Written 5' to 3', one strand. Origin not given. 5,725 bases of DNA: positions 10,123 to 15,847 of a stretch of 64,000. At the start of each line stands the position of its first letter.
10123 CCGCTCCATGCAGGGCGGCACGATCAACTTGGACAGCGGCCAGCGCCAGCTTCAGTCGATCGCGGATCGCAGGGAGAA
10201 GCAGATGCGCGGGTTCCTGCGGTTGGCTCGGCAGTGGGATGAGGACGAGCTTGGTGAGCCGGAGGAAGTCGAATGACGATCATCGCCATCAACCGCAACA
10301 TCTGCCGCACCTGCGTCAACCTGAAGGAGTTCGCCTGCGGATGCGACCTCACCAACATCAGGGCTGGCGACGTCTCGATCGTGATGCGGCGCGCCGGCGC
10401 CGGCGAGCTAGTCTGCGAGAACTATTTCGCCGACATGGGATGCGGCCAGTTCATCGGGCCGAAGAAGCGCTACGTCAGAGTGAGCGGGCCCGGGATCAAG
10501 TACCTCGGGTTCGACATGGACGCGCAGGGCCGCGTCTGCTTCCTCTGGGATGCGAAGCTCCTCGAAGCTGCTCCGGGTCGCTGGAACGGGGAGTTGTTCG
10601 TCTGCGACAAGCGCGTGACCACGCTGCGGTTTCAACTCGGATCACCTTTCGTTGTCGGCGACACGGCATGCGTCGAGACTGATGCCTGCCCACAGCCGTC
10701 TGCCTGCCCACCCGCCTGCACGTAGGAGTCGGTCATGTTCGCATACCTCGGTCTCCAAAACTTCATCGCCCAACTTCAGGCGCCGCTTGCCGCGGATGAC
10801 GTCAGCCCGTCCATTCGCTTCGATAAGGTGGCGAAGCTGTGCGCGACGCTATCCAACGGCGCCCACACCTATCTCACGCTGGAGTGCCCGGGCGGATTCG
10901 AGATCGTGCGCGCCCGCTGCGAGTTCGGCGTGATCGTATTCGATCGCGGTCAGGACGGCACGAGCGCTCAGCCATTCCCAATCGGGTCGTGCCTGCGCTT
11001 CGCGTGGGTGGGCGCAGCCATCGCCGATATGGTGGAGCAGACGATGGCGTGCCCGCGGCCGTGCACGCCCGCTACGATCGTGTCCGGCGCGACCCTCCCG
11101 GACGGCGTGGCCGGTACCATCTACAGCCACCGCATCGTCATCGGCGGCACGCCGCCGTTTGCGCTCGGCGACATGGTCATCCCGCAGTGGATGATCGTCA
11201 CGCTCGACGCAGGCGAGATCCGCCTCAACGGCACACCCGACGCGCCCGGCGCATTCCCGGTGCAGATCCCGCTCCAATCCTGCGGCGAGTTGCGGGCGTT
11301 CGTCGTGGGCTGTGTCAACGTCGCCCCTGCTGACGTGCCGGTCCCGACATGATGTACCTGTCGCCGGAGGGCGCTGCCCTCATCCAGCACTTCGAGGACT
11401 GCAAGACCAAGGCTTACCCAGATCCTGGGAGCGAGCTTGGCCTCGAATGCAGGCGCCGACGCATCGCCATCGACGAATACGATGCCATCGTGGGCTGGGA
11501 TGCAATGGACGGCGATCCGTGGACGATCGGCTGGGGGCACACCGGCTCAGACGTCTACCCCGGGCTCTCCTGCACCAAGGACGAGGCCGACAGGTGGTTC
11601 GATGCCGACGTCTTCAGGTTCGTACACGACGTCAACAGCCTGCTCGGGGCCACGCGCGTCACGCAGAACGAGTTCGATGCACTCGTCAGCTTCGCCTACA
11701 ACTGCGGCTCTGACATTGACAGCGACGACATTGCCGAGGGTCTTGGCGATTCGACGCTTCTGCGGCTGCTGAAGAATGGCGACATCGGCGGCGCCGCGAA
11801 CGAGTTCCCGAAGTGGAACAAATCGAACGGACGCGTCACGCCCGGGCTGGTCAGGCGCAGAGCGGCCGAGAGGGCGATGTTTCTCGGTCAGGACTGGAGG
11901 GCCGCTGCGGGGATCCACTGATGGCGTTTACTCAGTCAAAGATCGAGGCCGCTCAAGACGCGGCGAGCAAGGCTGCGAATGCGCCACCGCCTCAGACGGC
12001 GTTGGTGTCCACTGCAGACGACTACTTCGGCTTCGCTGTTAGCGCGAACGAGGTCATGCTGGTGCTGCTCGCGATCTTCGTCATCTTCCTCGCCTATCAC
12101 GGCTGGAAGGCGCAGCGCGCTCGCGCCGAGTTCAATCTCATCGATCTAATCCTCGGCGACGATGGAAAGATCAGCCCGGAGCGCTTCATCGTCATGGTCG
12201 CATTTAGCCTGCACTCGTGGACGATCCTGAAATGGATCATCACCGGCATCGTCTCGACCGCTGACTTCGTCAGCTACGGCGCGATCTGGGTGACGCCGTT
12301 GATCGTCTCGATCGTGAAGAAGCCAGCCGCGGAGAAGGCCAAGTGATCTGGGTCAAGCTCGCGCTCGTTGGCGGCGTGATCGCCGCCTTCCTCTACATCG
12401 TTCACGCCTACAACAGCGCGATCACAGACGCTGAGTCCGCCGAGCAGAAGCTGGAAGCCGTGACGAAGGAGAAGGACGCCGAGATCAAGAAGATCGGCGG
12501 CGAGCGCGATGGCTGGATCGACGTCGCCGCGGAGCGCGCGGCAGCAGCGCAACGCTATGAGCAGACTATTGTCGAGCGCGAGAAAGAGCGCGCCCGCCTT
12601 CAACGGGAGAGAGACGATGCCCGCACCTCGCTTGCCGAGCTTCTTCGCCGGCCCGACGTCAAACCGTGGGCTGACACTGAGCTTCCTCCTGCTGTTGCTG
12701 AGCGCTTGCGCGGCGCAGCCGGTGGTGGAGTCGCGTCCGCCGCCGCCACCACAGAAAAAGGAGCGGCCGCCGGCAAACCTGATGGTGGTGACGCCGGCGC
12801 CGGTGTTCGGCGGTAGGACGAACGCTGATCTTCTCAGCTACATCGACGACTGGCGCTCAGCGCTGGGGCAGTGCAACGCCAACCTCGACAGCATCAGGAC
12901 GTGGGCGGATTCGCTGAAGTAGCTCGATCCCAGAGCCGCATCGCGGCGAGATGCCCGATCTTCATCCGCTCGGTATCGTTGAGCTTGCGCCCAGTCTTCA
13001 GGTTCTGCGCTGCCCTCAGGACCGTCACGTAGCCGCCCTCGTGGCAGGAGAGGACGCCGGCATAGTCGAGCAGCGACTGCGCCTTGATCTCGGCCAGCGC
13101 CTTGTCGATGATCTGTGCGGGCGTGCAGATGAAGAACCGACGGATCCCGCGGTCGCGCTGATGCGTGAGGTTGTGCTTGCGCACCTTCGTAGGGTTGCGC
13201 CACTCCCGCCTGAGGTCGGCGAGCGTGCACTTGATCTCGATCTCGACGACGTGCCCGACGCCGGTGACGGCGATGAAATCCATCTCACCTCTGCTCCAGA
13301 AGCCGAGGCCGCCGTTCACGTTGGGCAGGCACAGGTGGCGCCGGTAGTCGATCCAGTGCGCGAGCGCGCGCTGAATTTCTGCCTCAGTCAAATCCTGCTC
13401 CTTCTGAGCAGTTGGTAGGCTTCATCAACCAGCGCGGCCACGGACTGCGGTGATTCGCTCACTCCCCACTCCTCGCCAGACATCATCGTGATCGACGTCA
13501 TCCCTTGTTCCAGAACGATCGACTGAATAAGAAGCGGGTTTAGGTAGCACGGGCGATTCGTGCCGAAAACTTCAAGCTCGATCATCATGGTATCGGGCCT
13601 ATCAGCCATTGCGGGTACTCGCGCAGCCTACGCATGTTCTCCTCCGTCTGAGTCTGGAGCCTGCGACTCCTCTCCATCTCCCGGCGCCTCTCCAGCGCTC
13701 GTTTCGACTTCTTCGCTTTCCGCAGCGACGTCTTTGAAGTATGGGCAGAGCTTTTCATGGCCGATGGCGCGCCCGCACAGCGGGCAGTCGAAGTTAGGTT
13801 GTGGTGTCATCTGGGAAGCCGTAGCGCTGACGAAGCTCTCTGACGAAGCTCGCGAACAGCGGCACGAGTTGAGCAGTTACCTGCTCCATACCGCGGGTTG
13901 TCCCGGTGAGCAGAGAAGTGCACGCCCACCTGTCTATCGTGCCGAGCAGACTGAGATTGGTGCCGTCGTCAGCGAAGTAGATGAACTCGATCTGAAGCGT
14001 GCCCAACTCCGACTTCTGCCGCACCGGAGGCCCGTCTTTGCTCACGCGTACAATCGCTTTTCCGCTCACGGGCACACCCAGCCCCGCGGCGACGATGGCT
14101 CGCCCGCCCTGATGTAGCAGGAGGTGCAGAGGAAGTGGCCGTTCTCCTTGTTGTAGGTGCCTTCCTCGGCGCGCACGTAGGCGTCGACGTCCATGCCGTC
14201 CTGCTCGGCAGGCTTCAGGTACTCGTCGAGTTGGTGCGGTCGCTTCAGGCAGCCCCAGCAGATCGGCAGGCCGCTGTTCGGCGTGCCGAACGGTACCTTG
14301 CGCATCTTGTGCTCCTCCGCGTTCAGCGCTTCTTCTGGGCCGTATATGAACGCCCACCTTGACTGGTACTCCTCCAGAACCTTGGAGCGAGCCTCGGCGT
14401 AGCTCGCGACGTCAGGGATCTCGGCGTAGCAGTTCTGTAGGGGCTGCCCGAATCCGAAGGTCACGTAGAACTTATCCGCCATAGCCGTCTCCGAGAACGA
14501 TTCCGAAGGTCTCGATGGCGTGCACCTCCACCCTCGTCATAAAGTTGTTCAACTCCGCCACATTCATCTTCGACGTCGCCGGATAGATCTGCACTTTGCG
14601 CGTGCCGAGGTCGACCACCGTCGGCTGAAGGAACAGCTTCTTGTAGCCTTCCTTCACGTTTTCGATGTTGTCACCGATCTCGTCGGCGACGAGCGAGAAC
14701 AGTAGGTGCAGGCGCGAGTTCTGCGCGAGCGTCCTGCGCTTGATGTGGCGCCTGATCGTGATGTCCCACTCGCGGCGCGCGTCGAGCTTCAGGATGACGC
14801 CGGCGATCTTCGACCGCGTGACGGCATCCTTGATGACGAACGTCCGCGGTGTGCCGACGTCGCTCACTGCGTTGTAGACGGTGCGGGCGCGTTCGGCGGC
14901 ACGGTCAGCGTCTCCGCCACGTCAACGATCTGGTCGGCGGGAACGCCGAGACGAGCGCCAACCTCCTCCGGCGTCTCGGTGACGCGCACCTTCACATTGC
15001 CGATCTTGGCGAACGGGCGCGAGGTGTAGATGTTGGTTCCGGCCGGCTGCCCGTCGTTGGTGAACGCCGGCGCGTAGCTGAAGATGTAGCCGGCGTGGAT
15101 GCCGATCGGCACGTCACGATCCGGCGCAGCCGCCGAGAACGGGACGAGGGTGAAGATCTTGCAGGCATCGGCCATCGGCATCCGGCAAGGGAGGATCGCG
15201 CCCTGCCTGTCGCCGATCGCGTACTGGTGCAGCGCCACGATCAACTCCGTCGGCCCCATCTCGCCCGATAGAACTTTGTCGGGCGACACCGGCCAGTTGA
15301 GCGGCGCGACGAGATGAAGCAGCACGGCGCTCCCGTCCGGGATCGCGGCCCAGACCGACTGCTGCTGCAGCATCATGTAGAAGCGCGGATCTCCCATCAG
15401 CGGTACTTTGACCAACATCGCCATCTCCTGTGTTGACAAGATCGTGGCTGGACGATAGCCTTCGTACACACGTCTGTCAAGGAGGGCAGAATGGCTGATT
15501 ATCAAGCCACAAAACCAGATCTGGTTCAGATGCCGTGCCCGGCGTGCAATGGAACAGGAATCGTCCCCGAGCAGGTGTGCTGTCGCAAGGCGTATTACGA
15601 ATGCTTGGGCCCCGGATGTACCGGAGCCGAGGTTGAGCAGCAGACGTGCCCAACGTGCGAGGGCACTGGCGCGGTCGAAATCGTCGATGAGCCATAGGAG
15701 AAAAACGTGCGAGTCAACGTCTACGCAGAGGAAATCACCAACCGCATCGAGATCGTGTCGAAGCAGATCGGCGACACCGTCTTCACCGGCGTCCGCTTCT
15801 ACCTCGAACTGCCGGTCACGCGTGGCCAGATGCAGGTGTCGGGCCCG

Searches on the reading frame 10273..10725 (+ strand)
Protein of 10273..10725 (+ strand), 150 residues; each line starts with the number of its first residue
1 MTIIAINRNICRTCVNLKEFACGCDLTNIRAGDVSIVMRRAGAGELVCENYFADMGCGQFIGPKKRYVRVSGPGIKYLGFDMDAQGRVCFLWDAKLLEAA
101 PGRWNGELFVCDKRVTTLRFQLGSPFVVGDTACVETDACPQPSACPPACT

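Call 6: search_protein_families(library=phrogs, proteins=[window:10273-10725:+])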
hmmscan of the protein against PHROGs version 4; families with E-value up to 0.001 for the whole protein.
window:10273-10725:+ (150 aa): 0 families

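Call 15: search_protein_families(library=pfam, max_evalue=0.01, proteins=[window:10273-10725:+])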
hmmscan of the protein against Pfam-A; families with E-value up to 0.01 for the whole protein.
window:10273-10725:+ (150 aa): 0 families

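Call 63: find_related_loci(query=window:10273-10725:+, collection=viral_contigs, flank=10000)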
Query window:10273-10725:+ (150 aa) in viral_contigs; peptide patterns used: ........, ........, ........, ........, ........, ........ (x = any residue, [..] = any of these).
4 stretches matched a pattern, but none encodes a relative of the query by tblastn (E <= 1e-3).

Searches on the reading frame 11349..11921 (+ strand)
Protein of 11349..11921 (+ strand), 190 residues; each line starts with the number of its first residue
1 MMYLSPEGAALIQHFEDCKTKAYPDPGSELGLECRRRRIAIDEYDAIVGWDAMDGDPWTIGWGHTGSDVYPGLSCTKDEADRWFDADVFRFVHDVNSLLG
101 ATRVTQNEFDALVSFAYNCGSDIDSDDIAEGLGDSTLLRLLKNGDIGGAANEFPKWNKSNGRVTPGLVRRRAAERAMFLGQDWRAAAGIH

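Call 15: search_protein_families(library=pfam, max_evalue=0.01, proteins=[window:11349-11921:+])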
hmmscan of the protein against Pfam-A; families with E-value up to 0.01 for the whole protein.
window:11349-11921:+ (190 aa): 1 family
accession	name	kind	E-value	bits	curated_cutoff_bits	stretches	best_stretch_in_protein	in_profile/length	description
PF00959.24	Phage_lysozyme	-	6.3e-35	120.7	22.3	1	56-174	16-125/125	Phage lysozyme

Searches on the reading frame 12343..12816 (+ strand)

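Call 97: search_protein_families(library=pfam, max_evalue=0.01, proteins=[window:12343-12816:+])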
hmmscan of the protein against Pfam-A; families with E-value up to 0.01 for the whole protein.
window:12343-12816:+ (157 aa): 2 families
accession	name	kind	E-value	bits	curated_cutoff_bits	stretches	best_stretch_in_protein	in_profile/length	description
PF21680.2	GIDA_C_1st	-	0.0045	18.2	24.7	1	63-107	12-60/96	tRNA modifying enzyme MnmG/GidA C-terminal helical domain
PF25764.1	KIF21A_4th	-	0.0092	16.1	33.1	0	36-100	32-87/183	KIF21A-like domain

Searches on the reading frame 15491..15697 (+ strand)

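Call 45: search_protein_families(library=pfam, max_evalue=0.01, proteins=[window:15491-15697:+])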
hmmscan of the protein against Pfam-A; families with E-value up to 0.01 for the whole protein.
window:15491-15697:+ (68 aa): 1 family
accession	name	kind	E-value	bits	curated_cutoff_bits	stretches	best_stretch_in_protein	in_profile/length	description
PF00684.25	DnaJ_CXXCXGXG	-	4.5e-06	27.3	32.7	1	37-64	3-29/65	DnaJ central domain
